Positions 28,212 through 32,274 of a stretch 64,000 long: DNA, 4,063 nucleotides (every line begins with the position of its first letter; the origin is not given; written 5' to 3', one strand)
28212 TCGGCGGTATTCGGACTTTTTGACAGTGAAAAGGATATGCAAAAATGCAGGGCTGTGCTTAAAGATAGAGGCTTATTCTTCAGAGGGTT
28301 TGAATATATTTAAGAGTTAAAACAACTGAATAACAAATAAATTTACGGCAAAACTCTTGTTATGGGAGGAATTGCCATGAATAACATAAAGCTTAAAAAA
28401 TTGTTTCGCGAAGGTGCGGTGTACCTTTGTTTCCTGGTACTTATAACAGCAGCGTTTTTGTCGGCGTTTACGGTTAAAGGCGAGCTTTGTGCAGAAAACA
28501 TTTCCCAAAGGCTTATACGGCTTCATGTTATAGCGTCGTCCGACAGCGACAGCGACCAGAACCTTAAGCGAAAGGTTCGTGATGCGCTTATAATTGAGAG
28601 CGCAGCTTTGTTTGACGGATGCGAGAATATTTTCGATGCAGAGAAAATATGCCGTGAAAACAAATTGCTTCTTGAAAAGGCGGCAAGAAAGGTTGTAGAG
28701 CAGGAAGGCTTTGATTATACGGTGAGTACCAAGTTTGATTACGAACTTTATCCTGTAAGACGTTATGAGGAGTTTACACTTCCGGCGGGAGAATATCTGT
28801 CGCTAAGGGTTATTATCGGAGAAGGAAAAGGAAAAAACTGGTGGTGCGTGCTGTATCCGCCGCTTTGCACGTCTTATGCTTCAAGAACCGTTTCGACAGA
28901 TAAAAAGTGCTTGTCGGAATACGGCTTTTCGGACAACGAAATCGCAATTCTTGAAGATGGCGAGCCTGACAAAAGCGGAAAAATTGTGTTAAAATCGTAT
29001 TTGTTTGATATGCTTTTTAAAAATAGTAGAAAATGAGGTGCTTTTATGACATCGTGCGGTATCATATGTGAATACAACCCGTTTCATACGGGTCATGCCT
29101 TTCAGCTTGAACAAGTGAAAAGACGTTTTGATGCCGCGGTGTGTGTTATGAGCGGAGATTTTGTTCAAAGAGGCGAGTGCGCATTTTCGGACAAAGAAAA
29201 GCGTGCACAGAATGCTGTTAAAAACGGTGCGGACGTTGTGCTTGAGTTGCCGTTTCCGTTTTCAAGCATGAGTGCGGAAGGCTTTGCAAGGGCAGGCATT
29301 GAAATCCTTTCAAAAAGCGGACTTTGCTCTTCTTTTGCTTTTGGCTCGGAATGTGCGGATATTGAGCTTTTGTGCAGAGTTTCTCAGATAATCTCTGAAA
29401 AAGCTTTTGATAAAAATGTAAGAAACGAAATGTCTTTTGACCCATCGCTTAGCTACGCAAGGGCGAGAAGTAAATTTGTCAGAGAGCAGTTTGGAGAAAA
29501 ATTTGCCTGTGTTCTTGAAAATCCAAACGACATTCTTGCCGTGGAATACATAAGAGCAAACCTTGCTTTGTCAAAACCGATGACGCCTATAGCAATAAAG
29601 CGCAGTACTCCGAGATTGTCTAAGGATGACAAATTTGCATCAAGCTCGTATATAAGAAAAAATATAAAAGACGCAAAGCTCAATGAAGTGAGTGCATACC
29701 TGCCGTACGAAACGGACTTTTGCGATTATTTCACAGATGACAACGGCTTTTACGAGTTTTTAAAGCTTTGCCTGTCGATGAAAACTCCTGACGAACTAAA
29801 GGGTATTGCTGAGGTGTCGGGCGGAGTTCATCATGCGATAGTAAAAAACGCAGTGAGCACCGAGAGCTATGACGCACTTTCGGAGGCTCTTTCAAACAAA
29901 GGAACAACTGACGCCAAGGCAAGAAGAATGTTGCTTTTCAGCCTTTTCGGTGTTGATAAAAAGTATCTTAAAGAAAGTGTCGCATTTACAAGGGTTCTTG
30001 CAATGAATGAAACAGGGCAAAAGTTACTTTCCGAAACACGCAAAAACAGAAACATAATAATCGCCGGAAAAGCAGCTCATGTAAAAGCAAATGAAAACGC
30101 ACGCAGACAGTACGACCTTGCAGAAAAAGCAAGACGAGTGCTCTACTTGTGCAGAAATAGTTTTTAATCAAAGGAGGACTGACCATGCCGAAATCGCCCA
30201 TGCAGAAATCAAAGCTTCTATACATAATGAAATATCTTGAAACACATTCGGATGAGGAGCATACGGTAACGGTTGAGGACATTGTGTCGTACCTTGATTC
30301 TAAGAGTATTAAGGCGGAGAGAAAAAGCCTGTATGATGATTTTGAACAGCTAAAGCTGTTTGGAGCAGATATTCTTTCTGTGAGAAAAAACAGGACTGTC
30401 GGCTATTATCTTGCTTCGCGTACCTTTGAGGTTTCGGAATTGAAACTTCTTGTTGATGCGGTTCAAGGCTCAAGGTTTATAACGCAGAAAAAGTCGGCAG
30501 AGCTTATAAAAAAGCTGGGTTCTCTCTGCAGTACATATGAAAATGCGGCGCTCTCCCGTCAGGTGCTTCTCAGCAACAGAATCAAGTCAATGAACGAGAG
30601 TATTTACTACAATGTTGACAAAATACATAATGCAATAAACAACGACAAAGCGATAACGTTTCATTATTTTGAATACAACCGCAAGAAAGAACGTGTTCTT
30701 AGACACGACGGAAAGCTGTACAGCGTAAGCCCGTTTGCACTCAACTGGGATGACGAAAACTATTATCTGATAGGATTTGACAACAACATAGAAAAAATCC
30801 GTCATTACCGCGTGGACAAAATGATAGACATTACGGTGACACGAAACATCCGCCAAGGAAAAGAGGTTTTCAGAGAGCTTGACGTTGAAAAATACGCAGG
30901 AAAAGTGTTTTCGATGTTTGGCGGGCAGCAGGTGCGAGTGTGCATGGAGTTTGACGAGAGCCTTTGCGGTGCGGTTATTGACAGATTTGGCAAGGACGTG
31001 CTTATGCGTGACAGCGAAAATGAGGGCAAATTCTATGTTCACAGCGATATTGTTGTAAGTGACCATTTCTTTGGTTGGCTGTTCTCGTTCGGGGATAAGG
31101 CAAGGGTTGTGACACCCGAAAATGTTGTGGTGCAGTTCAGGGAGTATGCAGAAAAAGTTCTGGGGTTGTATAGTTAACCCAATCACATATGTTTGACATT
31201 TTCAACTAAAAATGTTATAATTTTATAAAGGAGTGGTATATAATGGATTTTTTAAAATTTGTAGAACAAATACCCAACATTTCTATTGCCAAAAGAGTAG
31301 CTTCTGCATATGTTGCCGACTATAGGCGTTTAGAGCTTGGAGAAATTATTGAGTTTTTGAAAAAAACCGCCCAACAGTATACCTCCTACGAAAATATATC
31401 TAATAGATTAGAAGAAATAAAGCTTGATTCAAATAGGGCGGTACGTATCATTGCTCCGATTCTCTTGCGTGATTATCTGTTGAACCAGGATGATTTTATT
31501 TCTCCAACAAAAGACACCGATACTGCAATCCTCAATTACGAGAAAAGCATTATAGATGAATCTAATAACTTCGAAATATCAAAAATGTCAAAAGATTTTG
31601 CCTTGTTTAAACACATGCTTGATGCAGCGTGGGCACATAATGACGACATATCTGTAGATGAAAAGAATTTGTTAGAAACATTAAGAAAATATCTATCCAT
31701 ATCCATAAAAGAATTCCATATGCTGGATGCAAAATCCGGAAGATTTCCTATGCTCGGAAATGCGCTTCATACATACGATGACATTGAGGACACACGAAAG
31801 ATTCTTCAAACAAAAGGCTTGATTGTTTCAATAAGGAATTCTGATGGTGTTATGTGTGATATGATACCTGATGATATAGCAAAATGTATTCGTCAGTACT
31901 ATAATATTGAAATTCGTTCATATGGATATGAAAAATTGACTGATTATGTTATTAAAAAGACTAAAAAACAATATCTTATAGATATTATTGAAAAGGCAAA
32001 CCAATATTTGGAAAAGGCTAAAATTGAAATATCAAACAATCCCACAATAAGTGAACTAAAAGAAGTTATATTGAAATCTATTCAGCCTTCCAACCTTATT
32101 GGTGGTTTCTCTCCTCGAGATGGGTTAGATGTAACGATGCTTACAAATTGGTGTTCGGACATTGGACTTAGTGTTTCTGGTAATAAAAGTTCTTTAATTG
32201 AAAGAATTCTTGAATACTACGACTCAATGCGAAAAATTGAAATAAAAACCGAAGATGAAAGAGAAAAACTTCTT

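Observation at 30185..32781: WYL regulator + orphan SAP / FokI-like nuclease cassette between tmcAL and the rplJL operon: candidate undescribed defence or toxin module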

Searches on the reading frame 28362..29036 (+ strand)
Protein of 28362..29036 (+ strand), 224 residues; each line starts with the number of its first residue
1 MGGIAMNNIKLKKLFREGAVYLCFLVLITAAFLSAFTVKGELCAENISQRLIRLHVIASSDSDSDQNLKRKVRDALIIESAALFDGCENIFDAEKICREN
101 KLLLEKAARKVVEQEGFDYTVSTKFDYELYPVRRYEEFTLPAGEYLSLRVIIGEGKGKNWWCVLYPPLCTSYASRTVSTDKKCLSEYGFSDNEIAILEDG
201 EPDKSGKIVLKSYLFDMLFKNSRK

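Call 3: search_protein_families(library=pfam, proteins=[window:28362-29036:+], max_evalue=1)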
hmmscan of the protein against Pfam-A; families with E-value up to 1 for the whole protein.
window:28362-29036:+ (224 aa): 1 family
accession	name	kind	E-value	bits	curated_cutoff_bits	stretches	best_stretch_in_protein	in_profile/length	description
PF09551.15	Spore_II_R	-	4.6e-44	150.4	25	1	49-172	2-125/128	Stage II sporulation protein R (spore_II_R)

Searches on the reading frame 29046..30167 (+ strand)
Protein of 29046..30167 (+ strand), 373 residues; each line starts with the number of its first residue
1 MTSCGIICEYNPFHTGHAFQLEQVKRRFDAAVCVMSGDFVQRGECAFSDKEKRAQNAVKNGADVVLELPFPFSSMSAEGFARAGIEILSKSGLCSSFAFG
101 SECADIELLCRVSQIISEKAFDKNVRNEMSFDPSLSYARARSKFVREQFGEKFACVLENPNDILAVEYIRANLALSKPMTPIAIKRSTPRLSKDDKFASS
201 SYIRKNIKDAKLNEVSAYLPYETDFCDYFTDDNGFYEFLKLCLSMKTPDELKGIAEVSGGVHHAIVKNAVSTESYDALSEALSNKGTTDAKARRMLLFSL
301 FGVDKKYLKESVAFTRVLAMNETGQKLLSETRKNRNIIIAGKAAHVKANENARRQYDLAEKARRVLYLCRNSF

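Call 3: search_protein_families(library=pfam, proteins=[window:29046-30167:+], max_evalue=1)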
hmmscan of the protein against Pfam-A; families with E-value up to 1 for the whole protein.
window:29046-30167:+ (373 aa): 3 families
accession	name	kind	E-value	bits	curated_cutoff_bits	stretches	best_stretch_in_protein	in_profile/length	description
PF05636.17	HIGH_NTase1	-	4.1e-95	319.8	27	1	1-369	1-389/402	HIGH Nucleotidyl Transferase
PF01467.32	CTP_transf_like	-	2.8e-06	28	21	1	10-53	6-51/133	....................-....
PF08218.17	Citrate_ly_lig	-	0.00062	19.9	20.9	1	187-223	142-178/182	Citrate lyase ligase C-terminal domain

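Call 85: find_related_loci(query=window:29046-30164:+, collection=genome_contigs, flank=7000)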
Query window:29046-30164:+ (373 aa) in genome_contigs; peptide patterns used: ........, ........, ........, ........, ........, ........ (x = any residue, [..] = any of these).
599 stretches matched a pattern (row limit reached: there are more); 578 encode a relative of the query (tblastn E <= 1e-3); the best 80 are kept; 80 distinct loci.
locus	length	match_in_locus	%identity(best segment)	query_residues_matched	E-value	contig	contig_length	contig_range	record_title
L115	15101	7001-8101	47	4-369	1e-105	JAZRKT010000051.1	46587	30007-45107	MAG: Eubacteriales bacterium isolate T1900045445_YK20190136.MAGScoT_cleanbin_000037 SGB_7147_k141_696589, whole genome s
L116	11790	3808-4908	44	3-366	1e-100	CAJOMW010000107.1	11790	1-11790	uncultured Clostridia bacterium isolate Reindeer_2_mag_174 genome assembly, contig: scaffold_24998, whole genome shotgun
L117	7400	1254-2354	35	4-368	2e-65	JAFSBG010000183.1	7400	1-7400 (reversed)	MAG: Clostridia bacterium isolate RGIG2985 Goat_Rectum-3__c918646, whole genome shotgun sequence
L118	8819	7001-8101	35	4-368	5e-65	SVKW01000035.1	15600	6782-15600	MAG: Oscillospiraceae bacterium isolate SIG471 NODE_16764_length_15600_cov_1.903832, whole genome shotgun sequence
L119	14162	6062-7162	36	1-368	1e-60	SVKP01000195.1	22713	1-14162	MAG: Oscillospiraceae bacterium isolate SIG464 k141_739705, whole genome shotgun sequence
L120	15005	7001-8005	37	1-328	2e-60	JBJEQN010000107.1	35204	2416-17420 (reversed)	MAG: Oscillospiraceae bacterium isolate SARD13_bin.033 NODE_640_length_35204_cov_9.860423, whole genome shotgun sequence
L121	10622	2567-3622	36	5-357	4e-60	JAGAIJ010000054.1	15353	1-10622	MAG: Clostridia bacterium isolate RGIG8470 Water_deer_Cecum-1__c163657, whole genome shotgun sequence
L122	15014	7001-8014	36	4-347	1e-59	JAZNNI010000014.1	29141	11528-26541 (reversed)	MAG: Clostridia bacterium isolate T1900044657_TS20190123.MAGScoT_cleanbin_000020 SGB_1486_k141_2775101, whole genome sho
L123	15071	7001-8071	35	5-355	1e-59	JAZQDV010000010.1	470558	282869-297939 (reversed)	MAG: Eubacteriales bacterium isolate T1900044636_TS20190102.MAGScoT_cleanbin_000005 SGB_1146_k141_646438, whole genome s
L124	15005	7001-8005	36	1-328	1e-58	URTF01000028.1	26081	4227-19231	uncultured Ruminococcus sp. isolate UMGS1327 genome assembly, contig: NODE_469_length_26081_cov_4.082533, whole genome s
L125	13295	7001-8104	34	1-358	1e-58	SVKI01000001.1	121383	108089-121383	MAG: Oscillospiraceae bacterium isolate SIG457 NODE_3467_length_121383_cov_2.132348, whole genome shotgun sequence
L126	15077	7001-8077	35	1-361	1e-58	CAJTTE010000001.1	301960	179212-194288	MAG TPA_asm: uncultured Ruminiclostridium sp. isolate MGBC108887 genome assembly, contig: MGBC108887.1, whole genome sho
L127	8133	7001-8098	34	1-356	8e-59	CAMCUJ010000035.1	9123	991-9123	MAG: uncultured Clostridia bacterium isolate SRR17382095_bin.7_metaWRAP_v1.3_MAG genome assembly, contig: ERZ10544663.40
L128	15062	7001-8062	36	1-366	4e-58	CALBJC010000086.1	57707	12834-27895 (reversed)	MAG TPA_asm: uncultured Clostridia bacterium isolate SRR6425804_bin.58_CONCOCT_v1.1_MAG genome assembly, contig: ERZ1767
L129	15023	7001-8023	34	1-347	7e-58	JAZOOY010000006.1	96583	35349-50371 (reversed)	MAG: Clostridia bacterium isolate T1900045575_YK20190269.MAGScoT_cleanbin_000017 SGB_8008_k141_1382753, whole genome sho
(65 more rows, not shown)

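Call 110: find_encoding_contigs(protein=window:29046-30167:+, flank=6000, max_places=8)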
Protein window:29046-30167:+ (373 aa): no gene with exactly this product is on record in the collection.

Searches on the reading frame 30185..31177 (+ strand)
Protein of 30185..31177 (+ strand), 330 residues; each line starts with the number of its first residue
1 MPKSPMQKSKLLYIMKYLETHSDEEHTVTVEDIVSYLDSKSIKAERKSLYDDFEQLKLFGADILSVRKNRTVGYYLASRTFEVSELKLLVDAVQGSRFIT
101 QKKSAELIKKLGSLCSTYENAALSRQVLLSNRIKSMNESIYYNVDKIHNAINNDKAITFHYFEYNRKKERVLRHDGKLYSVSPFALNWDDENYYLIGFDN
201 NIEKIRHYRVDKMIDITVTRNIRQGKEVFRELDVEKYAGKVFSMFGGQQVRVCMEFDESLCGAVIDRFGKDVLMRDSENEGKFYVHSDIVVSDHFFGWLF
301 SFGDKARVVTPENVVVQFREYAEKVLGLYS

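Call 3: search_protein_families(library=pfam, proteins=[window:30185-31177:+], max_evalue=1)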
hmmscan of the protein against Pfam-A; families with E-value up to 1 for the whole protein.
window:30185-31177:+ (330 aa): 5 families
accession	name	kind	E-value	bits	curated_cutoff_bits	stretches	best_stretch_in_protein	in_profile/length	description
PF13280.12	WYL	-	2.7e-10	40.5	21.8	1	144-218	3-70/70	WYL domain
PF25583.1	WCX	-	3.5e-07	30.9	23.9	1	250-326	3-76/76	WCX domain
PF00984.24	UDPG_MGDP_dh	-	0.0095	16.5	25.4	1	117-163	8-54/94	UDP-glucose/GDP-mannose dehydrogenase family, central domain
PF16902.11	FokI_D3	-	0.036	14.3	29.2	1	14-63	18-64/69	FokI, D3 domain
PF01367.25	5_3_exonuc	-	0.098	13.6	40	1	90-140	17-67/97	5'-3' exonuclease, C-terminal SAM fold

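Call 4: search_protein_families(library=padloc, proteins=[window:30185-31177:+], max_evalue=1)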
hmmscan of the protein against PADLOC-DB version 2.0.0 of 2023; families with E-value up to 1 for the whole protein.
window:30185-31177:+ (330 aa): 3 families
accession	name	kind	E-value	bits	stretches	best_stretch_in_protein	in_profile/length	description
PDLC01652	WYL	-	5.8e-28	96.3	1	138-326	14-162/162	"CAS-I,CAS-II,CAS-III,CAS-IV,CAS-V,CAS-VI; associated_signaling"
PDLC01457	WYL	-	7.2e-18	63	1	25-313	16-228/229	"CAS-I,CAS-II,CAS-III,CAS-IV,CAS-V,CAS-VI; associated_signaling"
PDLC01766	Cas3c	-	6.4e-06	22.6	1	101-329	95-316/1009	-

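Call 5: search_protein_families(library=ncbifam, proteins=[window:30185-31177:+], max_evalue=1)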
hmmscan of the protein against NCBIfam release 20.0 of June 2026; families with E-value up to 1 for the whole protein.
window:30185-31177:+ (330 aa): 1 family
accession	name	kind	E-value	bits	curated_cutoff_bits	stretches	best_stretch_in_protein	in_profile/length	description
TIGR03026.1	NDP-sugDHase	subfamily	0.013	14.3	189.8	1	94-162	193-254/413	nucleotide sugar dehydrogenase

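Call 27: find_related_loci(query=window:30185-31174:+, collection=genome_contigs, flank=6000)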
Query window:30185-31174:+ (330 aa) in genome_contigs; peptide patterns used: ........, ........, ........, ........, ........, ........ (x = any residue, [..] = any of these).
126 stretches matched a pattern; 44 encode a relative of the query (tblastn E <= 1e-3); 44 distinct loci.
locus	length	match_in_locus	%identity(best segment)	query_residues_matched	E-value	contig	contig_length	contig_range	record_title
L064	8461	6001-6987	68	1-329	5e-154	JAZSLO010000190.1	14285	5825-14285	MAG: Eubacteriales bacterium isolate T1900044557_TS20190023.MAGScoT_cleanbin_000082 SGB_320_k141_119112, whole genome sh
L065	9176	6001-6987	64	1-329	1e-144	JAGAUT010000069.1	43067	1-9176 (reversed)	MAG: Clostridia bacterium isolate RGIG8792 Water_deer_Colon.Co__c1130453, whole genome shotgun sequence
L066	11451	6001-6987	63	1-329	4e-144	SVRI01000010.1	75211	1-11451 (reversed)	MAG: Oscillospiraceae bacterium isolate SIG639 NODE_1685_length_75211_cov_4.324410, whole genome shotgun sequence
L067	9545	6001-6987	62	1-329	3e-141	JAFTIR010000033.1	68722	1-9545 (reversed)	MAG: Clostridia bacterium isolate RGIG3854 Roe_deer_Cecum-1__c577879, whole genome shotgun sequence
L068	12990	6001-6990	62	1-330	2e-137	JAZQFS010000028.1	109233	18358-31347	MAG: Eubacteriales bacterium isolate T1900044632_TS20190098.MAGScoT_cleanbin_000021 SGB_1068_k141_351371, whole genome s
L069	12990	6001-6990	60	1-330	2e-135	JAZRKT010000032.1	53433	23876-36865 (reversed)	MAG: Eubacteriales bacterium isolate T1900045445_YK20190136.MAGScoT_cleanbin_000037 SGB_7147_k141_2437580, whole genome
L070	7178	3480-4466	60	1-329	3e-135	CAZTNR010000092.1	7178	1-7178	MAG TPA_asm: uncultured Oscillospiraceae bacterium isolate SRP315200_co1_843 genome assembly, contig: NODE_24993_length_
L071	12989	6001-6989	65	1-330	2e-124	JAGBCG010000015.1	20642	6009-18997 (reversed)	MAG: Clostridia bacterium isolate RGIG8987 Water_deer_Rectum-3__c35783, whole genome shotgun sequence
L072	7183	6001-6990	55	1-329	2e-119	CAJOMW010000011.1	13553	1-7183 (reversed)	uncultured Clostridia bacterium isolate Reindeer_2_mag_174 genome assembly, contig: scaffold_3879, whole genome shotgun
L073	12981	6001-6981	54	1-329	7e-108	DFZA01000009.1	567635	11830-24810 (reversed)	MAG TPA_asm: Peptococcaceae bacterium UBA4068 UBA4068_contig_643, whole genome shotgun sequence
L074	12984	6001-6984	49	1-329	7e-107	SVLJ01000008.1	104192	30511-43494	MAG: Oscillospiraceae bacterium isolate SIG484 NODE_4721_length_104192_cov_12.883236, whole genome shotgun sequence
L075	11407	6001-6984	49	1-330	3e-106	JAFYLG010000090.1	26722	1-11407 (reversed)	MAG: Lachnospiraceae bacterium isolate RGIG7193 Water_buffalos_Cecum-1__c362366, whole genome shotgun sequence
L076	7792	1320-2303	49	1-329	4e-105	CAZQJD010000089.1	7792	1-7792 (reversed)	MAG TPA_asm: uncultured Oscillibacter sp. isolate SRP315200_co1_481 genome assembly, contig: NODE_22131_length_7792_cov_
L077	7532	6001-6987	48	1-330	4e-104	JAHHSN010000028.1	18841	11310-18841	MAG: Angelakisella sp. isolate MAG057 MAG057_28, whole genome shotgun sequence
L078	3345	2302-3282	51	1-329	2e-104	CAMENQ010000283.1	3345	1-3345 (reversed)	MAG: uncultured Roseburia sp. isolate SRR11489750_bin.13_metaWRAP_v1.3_MAG genome assembly, contig: ERZ11466814.32328, w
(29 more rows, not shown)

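Call 32: find_encoding_contigs(protein=window:30185-31177:+, flank=6000, max_places=8)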
Protein window:30185-31177:+ (330 aa): no gene with exactly this product is on record in the collection.

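Call 92: search_solved_structures(query=window:30185-31174:+, max_evalue=0.01)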
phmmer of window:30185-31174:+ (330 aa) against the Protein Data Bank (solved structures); distinct sequences matched with E-value up to 0.01: 0.

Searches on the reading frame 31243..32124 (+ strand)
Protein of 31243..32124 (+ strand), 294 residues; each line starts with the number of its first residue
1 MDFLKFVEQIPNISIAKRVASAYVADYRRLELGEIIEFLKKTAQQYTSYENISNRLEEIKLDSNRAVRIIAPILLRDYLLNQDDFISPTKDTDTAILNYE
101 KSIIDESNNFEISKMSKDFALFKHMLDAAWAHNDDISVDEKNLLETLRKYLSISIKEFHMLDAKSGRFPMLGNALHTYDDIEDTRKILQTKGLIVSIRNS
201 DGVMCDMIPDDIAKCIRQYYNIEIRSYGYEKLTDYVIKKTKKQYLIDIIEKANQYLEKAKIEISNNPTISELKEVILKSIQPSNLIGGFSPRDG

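Call 19: find_homologous_proteins(query=window:31243-32124:+, max_evalue=0.001)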
Query seq(294 aa) (294 aa): 368 proteins with E <= 0.001 among 2789 candidates; the best 120 are listed.
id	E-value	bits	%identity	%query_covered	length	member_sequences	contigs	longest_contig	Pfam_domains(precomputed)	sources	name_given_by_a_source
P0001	1.4e-185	633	100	100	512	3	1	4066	PF02037.34,PF09254.19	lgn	-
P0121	1.0e-164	565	98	90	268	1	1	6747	-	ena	-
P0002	2.9e-164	563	86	100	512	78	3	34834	PF02037.34,PF09254.19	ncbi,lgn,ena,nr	ncbi:MAG: SAP domain-containing protein [Clostridia bacterium]|nr:SAP domain-containing protein [Clo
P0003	2.8e-163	560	86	100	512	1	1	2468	PF02037.34,PF09254.19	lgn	-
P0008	3.2e-163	560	85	100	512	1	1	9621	PF09254.19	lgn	-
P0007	5.6e-163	559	86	100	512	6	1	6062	PF02037.34,PF09254.19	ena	-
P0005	1.6e-162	557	86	100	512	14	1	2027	PF02037.34,PF09254.19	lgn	-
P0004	9.6e-162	555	85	100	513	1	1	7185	PF02037.34,PF09254.19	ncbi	-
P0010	5.1e-161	552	84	100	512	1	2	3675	PF09254.19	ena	-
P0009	7.1e-161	552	85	100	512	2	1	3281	PF02037.34,PF09254.19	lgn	-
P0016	1.6e-160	551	86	100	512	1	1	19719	PF09254.19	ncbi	-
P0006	1.9e-160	551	84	100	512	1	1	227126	PF02037.34,PF09254.19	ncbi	-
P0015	1.3e-158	545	83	100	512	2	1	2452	PF02037.34,PF09254.19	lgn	-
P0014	9.3e-157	538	84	100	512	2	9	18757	PF02037.34,PF09254.19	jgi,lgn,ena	-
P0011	5.1e-156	536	82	100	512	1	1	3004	PF02037.34,PF09254.19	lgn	-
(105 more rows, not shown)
